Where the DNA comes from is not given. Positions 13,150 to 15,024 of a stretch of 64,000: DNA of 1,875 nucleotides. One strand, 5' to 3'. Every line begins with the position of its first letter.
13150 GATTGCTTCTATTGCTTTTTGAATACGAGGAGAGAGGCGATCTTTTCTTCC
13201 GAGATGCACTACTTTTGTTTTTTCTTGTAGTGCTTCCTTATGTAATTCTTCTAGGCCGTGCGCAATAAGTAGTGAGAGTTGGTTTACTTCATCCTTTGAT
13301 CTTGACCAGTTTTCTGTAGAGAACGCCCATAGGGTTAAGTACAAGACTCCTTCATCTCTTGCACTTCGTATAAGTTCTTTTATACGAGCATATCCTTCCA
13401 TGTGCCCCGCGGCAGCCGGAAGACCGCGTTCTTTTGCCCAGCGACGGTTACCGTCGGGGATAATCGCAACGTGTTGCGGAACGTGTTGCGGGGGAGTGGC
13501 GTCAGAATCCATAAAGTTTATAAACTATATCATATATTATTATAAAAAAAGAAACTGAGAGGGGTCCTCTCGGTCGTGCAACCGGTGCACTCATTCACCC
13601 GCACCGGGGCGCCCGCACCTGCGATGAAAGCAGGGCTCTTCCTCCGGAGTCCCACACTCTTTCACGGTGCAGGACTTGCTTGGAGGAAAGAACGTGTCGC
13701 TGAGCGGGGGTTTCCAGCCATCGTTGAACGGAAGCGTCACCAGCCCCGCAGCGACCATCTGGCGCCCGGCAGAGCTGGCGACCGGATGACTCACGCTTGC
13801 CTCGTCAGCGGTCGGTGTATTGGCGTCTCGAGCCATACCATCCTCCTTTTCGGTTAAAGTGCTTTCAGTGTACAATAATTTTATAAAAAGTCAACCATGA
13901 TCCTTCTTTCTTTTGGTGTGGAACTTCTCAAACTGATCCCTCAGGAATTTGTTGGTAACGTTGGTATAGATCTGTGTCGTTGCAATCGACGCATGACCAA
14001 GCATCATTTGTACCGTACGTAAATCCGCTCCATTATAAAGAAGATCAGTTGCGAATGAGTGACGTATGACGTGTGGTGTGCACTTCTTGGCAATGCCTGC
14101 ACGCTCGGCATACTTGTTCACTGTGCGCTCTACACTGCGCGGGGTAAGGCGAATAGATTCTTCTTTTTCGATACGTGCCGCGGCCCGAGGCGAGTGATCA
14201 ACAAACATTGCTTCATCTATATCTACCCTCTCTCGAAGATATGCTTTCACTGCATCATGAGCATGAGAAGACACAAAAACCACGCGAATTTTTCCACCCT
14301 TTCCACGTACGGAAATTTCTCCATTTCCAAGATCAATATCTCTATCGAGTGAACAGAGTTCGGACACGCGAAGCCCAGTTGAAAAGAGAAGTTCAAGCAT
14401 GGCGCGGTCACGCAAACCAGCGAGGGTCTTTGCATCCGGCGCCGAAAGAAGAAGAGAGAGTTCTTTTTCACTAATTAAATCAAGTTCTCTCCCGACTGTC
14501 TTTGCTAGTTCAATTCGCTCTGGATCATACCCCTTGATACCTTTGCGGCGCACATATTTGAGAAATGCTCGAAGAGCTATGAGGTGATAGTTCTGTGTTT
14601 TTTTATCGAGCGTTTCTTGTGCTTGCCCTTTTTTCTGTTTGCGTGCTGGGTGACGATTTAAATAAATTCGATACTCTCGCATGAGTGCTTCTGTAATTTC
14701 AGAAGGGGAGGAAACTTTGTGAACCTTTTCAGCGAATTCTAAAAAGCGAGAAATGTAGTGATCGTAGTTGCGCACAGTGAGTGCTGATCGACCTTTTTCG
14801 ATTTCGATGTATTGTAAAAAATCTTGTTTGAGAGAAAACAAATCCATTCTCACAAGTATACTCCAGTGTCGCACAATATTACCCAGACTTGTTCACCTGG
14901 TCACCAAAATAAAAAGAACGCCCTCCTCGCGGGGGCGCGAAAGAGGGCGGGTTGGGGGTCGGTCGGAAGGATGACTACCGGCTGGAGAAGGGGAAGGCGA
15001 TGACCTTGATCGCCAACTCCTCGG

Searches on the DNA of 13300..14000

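Call 57: search_rna_families(source=window, start=13300, end=14000, threshold=evalue, max_evalue=1)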
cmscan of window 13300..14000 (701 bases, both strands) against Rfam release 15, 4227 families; matches with E-value up to 1: 0.
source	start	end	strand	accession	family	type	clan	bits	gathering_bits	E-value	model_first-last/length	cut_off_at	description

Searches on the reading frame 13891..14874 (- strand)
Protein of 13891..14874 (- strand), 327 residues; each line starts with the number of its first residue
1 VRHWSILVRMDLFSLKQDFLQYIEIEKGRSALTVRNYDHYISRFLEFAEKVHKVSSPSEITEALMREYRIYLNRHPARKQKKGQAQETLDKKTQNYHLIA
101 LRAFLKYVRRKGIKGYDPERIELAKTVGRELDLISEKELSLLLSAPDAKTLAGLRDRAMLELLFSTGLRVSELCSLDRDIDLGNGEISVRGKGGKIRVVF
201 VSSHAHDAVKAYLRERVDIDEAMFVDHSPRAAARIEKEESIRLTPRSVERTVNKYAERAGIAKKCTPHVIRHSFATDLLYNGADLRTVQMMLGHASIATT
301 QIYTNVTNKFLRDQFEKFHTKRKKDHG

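Call 43: search_protein_families(library=pfam, proteins=[window:13891-14874:-], max_evalue=0.01)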
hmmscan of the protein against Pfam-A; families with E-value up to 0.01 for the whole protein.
window:13891-14874:- (327 aa): 4 families
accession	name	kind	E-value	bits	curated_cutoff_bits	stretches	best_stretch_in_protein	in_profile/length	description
PF00589.27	Phage_integrase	-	9.2e-41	139.9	27.1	1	134-307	3-169/172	Phage integrase family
PF02899.23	Phage_int_SAM_1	-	6.3e-10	39.6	22.3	1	18-112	3-83/83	Phage integrase, N-terminal SAM-like domain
PF13102.12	Phage_int_SAM_5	-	1.8e-07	31.9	22.3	1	20-118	7-92/98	Phage integrase SAM-like domain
PF13495.12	Phage_int_SAM_4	-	1.1e-05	26.2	27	1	17-108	3-78/85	Phage integrase, N-terminal SAM-like domain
